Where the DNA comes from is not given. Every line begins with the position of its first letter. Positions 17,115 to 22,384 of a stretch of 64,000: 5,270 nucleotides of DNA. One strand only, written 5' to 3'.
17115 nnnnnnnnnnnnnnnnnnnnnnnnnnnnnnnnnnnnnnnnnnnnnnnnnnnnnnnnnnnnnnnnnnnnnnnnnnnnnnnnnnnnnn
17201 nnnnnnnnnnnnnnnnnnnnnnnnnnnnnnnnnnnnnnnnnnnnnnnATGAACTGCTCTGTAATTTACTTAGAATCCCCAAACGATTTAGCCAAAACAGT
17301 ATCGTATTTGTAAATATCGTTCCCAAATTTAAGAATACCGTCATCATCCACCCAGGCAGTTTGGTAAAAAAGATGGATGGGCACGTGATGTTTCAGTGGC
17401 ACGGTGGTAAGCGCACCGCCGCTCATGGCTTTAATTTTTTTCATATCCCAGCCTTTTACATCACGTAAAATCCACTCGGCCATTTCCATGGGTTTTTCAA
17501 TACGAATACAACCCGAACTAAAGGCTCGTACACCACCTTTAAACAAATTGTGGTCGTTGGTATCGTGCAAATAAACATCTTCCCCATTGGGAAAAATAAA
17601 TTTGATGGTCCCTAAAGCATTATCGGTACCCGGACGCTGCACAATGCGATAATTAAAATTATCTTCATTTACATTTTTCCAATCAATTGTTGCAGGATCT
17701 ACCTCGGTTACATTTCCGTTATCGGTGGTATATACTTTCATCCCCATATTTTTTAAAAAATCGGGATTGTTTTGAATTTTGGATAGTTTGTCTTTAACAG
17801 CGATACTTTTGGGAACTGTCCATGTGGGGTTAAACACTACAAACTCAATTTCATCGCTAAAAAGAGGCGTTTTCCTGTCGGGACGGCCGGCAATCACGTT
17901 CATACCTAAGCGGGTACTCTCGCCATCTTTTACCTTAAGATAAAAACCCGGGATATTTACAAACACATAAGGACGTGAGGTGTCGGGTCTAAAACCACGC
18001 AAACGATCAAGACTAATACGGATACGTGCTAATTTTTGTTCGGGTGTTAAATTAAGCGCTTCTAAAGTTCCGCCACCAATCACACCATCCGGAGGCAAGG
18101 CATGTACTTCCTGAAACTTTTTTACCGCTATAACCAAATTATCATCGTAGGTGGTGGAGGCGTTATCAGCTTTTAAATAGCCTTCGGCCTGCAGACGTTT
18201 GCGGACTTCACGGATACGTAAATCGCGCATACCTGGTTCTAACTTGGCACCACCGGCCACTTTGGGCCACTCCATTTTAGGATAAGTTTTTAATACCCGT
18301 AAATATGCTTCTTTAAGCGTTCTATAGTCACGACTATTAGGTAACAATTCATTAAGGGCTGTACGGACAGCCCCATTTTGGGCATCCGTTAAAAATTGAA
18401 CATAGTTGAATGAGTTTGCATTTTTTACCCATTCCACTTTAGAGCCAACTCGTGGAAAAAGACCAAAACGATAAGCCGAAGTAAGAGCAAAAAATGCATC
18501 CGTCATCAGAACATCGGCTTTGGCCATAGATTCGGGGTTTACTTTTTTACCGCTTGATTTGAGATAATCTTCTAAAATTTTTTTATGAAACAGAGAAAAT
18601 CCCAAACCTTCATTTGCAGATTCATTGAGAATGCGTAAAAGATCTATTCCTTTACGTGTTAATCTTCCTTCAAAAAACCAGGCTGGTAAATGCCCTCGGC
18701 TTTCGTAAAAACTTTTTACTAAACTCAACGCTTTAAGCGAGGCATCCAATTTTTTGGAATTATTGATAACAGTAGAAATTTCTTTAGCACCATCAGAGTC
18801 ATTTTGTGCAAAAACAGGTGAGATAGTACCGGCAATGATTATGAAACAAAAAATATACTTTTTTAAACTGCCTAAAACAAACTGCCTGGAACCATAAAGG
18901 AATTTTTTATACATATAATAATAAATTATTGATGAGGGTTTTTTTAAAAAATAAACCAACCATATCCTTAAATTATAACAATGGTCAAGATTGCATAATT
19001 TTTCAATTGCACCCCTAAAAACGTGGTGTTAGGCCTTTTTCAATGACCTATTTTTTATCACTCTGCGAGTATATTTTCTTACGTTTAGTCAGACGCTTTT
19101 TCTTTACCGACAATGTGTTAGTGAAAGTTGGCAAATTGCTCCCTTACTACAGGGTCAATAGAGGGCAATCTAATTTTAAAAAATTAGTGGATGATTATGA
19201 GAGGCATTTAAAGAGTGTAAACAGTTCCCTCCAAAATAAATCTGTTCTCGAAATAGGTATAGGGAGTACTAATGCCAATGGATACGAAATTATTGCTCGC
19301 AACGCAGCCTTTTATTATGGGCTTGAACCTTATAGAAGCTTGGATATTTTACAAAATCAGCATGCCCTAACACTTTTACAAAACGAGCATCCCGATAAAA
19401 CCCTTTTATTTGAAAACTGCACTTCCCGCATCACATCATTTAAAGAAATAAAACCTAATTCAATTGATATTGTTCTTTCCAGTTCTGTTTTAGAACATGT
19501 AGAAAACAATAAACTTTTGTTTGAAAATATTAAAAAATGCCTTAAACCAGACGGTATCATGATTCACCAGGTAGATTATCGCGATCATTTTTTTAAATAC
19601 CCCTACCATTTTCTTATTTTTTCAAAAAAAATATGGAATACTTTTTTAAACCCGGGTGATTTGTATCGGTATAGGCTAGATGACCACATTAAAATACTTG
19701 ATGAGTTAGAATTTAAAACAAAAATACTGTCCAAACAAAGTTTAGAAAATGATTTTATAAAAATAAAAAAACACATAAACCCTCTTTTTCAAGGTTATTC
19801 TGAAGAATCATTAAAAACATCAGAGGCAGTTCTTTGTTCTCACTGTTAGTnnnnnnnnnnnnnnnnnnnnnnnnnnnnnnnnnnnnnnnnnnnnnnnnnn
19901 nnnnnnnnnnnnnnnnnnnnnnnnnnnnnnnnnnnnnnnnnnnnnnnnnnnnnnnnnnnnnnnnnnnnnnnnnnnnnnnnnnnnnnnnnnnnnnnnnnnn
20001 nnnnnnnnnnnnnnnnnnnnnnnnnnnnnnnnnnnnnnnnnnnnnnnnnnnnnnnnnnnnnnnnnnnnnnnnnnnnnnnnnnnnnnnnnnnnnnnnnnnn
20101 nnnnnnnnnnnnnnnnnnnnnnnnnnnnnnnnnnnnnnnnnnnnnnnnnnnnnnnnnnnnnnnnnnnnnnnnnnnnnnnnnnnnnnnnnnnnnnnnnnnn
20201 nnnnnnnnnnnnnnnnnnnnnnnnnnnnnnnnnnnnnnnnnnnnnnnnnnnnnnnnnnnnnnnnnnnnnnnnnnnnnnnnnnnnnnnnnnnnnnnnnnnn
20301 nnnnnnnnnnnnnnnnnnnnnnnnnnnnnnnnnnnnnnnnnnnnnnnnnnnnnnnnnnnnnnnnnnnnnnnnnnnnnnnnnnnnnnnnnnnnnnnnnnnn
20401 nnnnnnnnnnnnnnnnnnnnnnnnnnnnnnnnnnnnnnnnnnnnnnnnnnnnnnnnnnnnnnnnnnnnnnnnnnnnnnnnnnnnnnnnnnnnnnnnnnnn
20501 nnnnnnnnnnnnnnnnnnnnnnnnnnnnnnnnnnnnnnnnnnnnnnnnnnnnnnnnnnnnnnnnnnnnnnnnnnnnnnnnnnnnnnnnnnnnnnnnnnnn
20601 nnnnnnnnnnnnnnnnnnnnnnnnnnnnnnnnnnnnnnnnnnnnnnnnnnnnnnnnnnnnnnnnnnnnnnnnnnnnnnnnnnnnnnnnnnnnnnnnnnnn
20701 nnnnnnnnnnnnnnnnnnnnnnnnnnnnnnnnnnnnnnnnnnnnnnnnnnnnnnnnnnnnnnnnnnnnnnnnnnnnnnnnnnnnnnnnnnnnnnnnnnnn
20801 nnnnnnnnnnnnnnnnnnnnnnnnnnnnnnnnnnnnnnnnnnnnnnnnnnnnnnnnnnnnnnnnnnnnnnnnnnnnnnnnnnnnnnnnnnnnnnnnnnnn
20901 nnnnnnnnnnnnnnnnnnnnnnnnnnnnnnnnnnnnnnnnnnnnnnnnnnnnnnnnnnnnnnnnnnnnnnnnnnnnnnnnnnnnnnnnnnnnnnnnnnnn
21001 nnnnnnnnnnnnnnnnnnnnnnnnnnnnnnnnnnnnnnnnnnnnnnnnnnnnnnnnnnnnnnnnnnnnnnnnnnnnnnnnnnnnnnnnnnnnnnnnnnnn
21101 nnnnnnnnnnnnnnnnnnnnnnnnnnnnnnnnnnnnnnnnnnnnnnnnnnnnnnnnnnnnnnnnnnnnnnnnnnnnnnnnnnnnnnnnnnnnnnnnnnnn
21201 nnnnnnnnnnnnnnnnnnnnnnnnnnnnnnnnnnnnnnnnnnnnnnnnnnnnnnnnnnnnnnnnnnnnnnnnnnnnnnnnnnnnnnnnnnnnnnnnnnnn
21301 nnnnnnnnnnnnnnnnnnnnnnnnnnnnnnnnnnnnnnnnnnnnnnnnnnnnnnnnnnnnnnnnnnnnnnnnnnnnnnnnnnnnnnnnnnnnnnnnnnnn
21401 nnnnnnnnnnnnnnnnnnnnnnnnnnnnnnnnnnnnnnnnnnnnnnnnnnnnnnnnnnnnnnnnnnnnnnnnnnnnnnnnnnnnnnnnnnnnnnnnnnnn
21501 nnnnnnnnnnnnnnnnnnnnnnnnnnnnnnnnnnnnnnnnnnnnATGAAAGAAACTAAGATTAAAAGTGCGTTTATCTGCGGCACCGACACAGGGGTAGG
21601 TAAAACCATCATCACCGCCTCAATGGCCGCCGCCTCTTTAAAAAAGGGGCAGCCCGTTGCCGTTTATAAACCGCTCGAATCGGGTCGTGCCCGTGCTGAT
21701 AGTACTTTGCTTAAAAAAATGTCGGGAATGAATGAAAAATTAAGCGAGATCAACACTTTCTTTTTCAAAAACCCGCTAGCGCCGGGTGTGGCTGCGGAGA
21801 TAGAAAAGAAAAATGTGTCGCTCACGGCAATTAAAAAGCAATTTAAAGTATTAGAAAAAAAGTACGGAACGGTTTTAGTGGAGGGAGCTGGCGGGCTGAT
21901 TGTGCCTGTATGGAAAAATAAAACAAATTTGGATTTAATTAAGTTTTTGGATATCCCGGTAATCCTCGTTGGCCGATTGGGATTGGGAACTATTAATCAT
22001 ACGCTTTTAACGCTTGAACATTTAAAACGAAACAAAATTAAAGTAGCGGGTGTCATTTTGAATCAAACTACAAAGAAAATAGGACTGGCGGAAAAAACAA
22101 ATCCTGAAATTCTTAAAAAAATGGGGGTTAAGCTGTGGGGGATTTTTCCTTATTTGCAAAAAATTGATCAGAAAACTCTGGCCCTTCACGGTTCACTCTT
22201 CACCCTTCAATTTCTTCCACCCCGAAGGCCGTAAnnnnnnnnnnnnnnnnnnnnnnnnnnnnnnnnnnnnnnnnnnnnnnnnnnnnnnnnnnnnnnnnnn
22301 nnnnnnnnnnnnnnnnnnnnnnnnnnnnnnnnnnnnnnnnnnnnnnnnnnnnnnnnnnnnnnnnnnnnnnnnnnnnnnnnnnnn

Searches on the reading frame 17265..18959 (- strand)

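Call 30: search_protein_families(library=pfam, proteins=[window:17265-18959:-], max_evalue=0.00001)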
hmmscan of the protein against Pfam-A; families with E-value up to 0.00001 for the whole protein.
window:17265-18959:- (564 aa): 3 families
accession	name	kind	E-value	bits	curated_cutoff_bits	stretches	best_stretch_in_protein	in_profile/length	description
PF20142.4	Scaffold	-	1.3e-21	78.2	24.6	1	80-218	2-138/139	Scaffold domain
PF03734.19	YkuD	-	9e-21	75.4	23.4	1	330-498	2-139/146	L,D-transpeptidase catalytic domain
PF01471.23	PG_binding_1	-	2e-11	44.4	23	1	248-302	4-57/57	Putative peptidoglycan binding domain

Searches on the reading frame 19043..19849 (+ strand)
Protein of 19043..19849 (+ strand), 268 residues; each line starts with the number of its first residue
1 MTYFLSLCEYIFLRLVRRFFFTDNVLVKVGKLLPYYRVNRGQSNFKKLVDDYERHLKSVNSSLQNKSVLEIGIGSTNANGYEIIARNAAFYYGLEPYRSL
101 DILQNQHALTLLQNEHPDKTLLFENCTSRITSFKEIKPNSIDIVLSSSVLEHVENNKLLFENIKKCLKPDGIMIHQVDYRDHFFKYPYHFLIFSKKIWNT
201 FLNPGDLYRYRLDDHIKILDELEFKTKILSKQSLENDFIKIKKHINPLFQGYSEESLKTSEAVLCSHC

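Call 87: search_protein_families(library=pfam, proteins=[window:19043-19849:+], max_evalue=0.00001)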
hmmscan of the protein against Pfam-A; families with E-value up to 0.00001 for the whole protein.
window:19043-19849:+ (268 aa): 4 families
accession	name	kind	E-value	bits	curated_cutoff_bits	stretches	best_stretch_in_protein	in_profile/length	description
PF08241.18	Methyltransf_11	-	1.2e-08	35.9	21.2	1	99-174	23-94/95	Methyltransferase domain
PF13489.12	Methyltransf_23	-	1.2e-08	35.3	27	1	62-189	20-124/164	Methyltransferase domain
PF08242.18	Methyltransf_12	-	2.2e-06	28.8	30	1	113-172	37-97/98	Methyltransferase domain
PF13847.12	Methyltransf_31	-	3.1e-06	27.4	27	1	121-175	51-109/145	Methyltransferase domain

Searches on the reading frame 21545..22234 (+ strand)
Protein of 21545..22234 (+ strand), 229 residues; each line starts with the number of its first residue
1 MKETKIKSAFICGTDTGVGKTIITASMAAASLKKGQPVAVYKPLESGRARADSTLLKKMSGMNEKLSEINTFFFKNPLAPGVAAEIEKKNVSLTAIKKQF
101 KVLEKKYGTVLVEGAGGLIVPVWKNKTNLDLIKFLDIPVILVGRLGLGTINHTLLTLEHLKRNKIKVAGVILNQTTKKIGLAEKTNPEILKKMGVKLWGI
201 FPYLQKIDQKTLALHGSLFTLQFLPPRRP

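Call 87: search_protein_families(library=pfam, proteins=[window:21545-22234:+], max_evalue=0.00001)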
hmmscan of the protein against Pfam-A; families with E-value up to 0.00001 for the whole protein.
window:21545-22234:+ (229 aa): 2 families
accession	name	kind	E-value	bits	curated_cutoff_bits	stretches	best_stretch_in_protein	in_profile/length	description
PF13500.12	AAA_26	-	3.1e-49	168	27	1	9-210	3-197/198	AAA domain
PF01656.29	CbiA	-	5.2e-10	39.8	25.4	1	10-207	2-115/125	CobQ/CobB/MinD/ParA nucleotide binding domain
